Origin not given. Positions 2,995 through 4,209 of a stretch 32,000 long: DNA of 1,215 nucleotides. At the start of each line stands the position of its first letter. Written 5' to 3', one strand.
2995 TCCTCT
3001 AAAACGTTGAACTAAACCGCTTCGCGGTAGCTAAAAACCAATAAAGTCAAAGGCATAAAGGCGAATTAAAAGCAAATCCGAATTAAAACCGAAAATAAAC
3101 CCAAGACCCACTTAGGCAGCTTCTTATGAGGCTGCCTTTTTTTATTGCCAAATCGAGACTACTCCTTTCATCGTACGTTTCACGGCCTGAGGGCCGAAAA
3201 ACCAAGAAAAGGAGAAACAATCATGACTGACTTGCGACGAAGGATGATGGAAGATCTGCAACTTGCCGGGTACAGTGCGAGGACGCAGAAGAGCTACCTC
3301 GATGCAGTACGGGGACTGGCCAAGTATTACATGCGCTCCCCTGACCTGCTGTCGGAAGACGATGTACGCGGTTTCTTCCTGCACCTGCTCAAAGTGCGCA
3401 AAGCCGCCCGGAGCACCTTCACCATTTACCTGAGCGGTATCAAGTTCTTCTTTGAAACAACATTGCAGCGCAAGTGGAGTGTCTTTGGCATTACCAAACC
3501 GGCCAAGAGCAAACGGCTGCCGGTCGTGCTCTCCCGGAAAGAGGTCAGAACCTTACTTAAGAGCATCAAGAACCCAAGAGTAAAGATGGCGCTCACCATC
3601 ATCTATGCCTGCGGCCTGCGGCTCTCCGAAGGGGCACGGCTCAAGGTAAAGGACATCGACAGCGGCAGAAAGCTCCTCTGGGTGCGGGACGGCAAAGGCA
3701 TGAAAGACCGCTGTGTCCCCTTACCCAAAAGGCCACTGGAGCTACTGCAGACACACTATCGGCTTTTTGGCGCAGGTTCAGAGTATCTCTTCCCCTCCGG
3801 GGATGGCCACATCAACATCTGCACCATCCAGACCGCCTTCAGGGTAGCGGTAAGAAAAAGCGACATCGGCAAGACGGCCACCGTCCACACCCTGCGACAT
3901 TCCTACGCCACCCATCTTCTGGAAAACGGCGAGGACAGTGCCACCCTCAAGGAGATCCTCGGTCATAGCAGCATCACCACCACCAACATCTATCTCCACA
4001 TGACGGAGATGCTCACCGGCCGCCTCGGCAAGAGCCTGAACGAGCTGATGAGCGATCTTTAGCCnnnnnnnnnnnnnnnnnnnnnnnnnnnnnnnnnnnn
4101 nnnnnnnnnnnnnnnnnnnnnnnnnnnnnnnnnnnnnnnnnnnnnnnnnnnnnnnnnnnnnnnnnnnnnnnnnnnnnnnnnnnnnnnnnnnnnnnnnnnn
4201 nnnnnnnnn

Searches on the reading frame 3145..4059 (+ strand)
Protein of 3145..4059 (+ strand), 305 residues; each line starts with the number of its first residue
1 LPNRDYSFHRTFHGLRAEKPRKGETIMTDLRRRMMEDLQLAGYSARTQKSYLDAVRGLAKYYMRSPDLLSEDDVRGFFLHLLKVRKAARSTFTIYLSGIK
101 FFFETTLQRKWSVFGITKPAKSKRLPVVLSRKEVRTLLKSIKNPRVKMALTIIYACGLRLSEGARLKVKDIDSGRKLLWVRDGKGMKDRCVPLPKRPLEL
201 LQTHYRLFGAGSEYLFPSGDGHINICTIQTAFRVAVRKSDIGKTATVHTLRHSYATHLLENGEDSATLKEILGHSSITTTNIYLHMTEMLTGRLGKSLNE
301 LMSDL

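Call 18: search_protein_families(library=pfam, proteins=[window:3145-4059:+], max_evalue=0.01)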
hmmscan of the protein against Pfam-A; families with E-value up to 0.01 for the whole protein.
window:3145-4059:+ (305 aa): 3 families
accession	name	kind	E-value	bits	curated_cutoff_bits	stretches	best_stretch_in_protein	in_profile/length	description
PF00589.27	Phage_integrase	-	1.5e-35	123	27.1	1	129-287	3-169/172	Phage integrase family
PF13495.12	Phage_int_SAM_4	-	3.2e-20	72.8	27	1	30-112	1-84/85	Phage integrase, N-terminal SAM-like domain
PF02899.23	Phage_int_SAM_1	-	0.0065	17.2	22.3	0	19-64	36-81/83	Phage integrase, N-terminal SAM-like domain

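Call 71: search_protein_families(library=ncbifam, proteins=[window:3145-4059:+], max_evalue=0.00001)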
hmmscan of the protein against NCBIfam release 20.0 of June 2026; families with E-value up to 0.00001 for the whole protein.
window:3145-4059:+ (305 aa): 9 families
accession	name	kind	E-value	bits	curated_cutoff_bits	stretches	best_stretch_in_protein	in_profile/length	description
TIGR02249.1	integrase_gron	subfamily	2.4e-58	198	265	2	34-205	5-177/315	integron integrase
NF040815.2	recomb_XerA_Arch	equivalog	2.7e-57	194.3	220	1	35-287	4-255/263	site-specific tyrosine recombinase/integron integrase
TIGR02224.1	recomb_XerC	equivalog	6.9e-44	150.4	335.15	1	41-287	11-278/295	tyrosine recombinase XerC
TIGR02225.1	recomb_XerD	equivalog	1.2e-40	139.7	329.6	1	41-288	11-276/290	site-specific tyrosine recombinase XerD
NF011946.0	PRK15417.1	equivalog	3.5e-40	138.2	435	2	34-195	20-182/337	integron integrase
NF001399.0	PRK00283.1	subfamily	2e-38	132.4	279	1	42-288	21-285/300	tyrosine recombinase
NF002331.0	PRK01287.1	subfamily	1.3e-32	113.2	371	1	20-286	19-312/365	site-specific tyrosine recombinase XerC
NF003462.0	PRK05084.1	equivalog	5.7e-14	51.6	267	1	150-288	201-346/360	tyrosine recombinase XerS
NF007370.0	PRK09870.1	subfamily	5e-07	29.5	221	1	128-283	12-176/200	tyrosine-type DNA invertase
